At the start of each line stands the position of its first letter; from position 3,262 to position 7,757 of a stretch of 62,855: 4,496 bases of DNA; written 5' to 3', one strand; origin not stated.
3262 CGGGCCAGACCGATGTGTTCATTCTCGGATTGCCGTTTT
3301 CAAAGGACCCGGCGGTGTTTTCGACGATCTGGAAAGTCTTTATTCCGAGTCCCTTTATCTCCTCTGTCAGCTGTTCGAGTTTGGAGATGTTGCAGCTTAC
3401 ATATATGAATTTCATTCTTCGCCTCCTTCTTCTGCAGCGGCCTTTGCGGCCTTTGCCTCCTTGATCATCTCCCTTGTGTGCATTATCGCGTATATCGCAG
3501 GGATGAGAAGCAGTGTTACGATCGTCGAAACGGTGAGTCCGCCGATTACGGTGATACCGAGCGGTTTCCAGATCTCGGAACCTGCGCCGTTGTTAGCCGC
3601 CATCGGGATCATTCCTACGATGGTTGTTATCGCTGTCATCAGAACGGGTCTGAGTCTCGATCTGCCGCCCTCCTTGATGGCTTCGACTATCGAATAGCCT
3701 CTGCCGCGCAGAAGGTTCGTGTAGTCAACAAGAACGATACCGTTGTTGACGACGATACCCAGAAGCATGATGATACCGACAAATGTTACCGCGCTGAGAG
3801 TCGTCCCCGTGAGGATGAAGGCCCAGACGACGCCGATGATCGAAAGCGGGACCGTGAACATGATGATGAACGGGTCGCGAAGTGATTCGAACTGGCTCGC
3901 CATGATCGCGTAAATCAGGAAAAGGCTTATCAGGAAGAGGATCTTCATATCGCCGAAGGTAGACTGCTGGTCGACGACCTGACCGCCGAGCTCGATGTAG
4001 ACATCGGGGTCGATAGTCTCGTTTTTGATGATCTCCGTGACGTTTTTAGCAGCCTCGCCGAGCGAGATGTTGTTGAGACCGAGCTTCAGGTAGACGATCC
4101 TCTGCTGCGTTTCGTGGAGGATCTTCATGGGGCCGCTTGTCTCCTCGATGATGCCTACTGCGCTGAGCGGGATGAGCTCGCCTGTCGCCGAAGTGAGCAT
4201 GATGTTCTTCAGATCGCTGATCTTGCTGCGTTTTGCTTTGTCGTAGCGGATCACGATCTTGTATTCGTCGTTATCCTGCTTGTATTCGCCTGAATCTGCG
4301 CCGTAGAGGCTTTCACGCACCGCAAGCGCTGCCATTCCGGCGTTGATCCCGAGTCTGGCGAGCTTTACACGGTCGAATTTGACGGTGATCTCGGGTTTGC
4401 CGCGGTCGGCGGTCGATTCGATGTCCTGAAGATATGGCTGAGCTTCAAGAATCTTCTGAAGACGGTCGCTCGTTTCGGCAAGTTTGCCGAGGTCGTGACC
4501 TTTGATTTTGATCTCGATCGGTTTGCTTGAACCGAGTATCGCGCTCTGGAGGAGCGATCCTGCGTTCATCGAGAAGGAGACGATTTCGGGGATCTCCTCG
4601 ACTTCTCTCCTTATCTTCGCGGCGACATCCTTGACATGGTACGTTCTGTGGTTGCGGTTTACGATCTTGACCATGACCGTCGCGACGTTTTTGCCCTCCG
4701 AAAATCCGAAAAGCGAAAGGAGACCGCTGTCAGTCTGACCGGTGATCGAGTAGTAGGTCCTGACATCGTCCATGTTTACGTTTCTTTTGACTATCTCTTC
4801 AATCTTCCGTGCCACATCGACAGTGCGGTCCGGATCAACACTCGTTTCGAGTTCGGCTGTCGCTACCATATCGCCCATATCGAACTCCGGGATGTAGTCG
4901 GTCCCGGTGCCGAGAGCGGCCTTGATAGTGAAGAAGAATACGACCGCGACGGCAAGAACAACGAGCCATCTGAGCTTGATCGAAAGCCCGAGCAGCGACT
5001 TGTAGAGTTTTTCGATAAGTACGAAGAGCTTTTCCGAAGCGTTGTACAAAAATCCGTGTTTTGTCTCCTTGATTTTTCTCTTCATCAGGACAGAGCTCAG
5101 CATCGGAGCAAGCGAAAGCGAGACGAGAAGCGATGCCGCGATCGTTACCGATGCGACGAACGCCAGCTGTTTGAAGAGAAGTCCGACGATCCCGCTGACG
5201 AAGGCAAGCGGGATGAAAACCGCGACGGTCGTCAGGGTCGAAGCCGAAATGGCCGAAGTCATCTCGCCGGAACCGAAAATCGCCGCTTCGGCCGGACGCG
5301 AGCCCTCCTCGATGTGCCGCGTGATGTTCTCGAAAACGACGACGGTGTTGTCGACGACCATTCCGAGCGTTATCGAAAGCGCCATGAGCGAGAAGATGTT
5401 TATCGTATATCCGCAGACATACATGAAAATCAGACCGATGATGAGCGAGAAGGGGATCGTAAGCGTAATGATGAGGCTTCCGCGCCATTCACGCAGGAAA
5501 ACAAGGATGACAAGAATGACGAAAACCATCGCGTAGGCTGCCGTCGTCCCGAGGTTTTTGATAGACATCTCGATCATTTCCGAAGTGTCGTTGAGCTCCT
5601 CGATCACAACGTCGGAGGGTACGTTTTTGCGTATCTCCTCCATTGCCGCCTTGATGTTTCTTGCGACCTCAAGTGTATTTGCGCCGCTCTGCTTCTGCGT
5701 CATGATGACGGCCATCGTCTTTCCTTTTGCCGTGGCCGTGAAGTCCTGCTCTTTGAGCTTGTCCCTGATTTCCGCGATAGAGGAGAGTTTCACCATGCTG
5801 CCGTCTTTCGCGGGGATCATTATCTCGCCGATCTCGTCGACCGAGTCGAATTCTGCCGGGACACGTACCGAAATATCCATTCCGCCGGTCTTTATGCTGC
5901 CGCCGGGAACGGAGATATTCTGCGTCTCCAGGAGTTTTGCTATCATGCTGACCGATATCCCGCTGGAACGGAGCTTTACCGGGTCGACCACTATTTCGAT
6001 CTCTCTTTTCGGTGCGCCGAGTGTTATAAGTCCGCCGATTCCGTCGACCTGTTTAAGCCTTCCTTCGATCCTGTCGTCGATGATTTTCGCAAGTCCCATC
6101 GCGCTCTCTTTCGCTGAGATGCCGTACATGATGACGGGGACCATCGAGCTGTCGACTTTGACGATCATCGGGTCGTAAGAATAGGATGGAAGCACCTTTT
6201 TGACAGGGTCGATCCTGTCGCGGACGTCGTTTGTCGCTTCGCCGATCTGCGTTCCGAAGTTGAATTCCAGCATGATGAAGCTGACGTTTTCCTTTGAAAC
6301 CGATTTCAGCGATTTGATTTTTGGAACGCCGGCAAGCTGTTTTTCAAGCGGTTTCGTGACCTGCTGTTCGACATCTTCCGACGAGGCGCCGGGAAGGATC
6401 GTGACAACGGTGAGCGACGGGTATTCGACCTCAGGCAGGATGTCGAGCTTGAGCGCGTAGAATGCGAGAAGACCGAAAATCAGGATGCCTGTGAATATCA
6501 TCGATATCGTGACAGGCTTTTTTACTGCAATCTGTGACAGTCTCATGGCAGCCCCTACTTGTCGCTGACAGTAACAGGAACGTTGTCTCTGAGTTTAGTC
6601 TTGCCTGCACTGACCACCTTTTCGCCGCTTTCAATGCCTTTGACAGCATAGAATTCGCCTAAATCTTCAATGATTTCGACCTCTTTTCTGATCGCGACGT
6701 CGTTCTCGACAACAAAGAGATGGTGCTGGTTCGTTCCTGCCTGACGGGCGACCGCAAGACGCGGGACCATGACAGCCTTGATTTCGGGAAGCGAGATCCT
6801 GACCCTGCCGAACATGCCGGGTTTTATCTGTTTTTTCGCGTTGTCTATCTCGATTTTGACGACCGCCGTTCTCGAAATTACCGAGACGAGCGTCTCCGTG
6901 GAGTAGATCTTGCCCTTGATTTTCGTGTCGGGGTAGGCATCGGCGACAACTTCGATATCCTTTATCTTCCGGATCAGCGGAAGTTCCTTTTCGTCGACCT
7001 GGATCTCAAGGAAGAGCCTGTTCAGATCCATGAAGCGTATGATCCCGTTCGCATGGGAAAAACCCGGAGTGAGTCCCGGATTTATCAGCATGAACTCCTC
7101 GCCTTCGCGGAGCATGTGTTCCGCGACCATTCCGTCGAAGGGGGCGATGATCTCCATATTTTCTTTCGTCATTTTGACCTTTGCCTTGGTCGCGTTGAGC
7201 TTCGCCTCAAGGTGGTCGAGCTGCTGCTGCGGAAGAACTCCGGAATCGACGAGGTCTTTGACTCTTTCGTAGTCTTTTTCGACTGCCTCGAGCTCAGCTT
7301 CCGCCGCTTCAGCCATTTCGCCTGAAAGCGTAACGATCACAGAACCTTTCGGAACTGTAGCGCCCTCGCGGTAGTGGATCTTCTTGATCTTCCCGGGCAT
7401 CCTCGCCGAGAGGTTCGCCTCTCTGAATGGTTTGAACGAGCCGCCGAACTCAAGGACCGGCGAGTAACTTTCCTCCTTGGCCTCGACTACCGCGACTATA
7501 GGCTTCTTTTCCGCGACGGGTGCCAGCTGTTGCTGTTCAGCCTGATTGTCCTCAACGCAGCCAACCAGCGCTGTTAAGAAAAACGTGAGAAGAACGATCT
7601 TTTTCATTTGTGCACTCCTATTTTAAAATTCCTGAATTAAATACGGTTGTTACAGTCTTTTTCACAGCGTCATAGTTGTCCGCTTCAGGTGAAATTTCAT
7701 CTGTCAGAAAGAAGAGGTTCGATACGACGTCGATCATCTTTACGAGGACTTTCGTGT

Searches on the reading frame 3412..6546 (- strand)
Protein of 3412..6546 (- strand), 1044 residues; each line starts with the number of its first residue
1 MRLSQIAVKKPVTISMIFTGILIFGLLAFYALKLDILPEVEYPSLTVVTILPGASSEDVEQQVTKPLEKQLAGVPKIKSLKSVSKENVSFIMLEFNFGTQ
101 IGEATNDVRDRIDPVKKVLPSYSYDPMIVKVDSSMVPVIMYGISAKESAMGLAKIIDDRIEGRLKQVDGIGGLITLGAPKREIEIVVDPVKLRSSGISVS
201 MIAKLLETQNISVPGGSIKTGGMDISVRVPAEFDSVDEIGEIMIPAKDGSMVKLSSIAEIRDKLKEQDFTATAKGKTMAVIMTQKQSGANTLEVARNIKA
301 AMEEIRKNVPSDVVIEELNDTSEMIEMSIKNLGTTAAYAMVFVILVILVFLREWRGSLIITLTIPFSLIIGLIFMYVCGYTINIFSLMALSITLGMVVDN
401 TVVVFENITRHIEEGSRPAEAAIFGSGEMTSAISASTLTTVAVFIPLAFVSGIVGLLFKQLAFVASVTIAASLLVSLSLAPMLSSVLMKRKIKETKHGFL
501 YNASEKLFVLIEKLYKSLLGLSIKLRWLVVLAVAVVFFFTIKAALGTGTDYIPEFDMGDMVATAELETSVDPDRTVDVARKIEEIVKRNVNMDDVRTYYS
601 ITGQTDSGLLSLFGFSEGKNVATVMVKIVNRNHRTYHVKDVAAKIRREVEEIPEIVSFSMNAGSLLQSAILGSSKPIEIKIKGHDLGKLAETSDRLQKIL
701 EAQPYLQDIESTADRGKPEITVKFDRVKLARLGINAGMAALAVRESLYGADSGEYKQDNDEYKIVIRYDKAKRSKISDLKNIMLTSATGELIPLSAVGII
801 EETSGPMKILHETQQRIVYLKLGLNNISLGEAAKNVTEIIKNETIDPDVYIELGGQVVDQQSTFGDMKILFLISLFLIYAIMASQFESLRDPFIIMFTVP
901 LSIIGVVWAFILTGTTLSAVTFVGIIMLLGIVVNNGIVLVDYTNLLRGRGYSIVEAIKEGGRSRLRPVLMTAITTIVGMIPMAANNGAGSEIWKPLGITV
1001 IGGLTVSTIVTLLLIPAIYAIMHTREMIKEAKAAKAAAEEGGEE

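Call 75: search_protein_families(library=pfam, proteins=[window:3412-6546:-], max_evalue=0.00001)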
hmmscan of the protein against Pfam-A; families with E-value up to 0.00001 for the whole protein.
window:3412-6546:- (1044 aa): 3 families
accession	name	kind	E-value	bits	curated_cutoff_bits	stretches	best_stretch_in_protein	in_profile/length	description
PF00873.25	ACR_tran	-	3.9e-245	816.5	28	1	4-1023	2-1021/1021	AcrB/AcrD/AcrF family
PF03176.21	MMPL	-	1.2e-15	57.7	20.5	1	818-1034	92-314/333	MMPL family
PF02355.23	SecD_SecF_C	-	4.6e-07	29.9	20.5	0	321-486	21-185/189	Protein export membrane protein SecD/SecF, C-terminal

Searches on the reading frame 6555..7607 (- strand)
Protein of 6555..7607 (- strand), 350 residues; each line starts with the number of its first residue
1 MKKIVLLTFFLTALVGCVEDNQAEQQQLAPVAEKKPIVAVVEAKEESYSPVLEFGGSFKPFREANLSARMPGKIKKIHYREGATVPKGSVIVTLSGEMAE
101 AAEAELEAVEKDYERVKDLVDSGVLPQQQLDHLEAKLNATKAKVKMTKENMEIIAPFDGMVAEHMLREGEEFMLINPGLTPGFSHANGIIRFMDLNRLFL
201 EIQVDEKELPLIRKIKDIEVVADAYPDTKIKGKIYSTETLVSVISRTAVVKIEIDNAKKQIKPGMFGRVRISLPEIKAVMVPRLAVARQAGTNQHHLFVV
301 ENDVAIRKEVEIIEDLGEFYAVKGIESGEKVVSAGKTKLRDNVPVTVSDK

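Call 75: search_protein_families(library=pfam, proteins=[window:6555-7607:-], max_evalue=0.00001)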
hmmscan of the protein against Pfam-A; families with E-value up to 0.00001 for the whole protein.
window:6555-7607:- (350 aa): 2 families
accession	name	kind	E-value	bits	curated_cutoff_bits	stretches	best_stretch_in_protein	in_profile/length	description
PF16576.10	HlyD_D23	-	1.1e-23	84.2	30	1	62-266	18-213/214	Barrel-sandwich domain of CusB or HlyD membrane-fusion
PF13437.12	HlyD_3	-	7e-09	36.8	22.2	0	153-264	2-106/106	HlyD family secretion protein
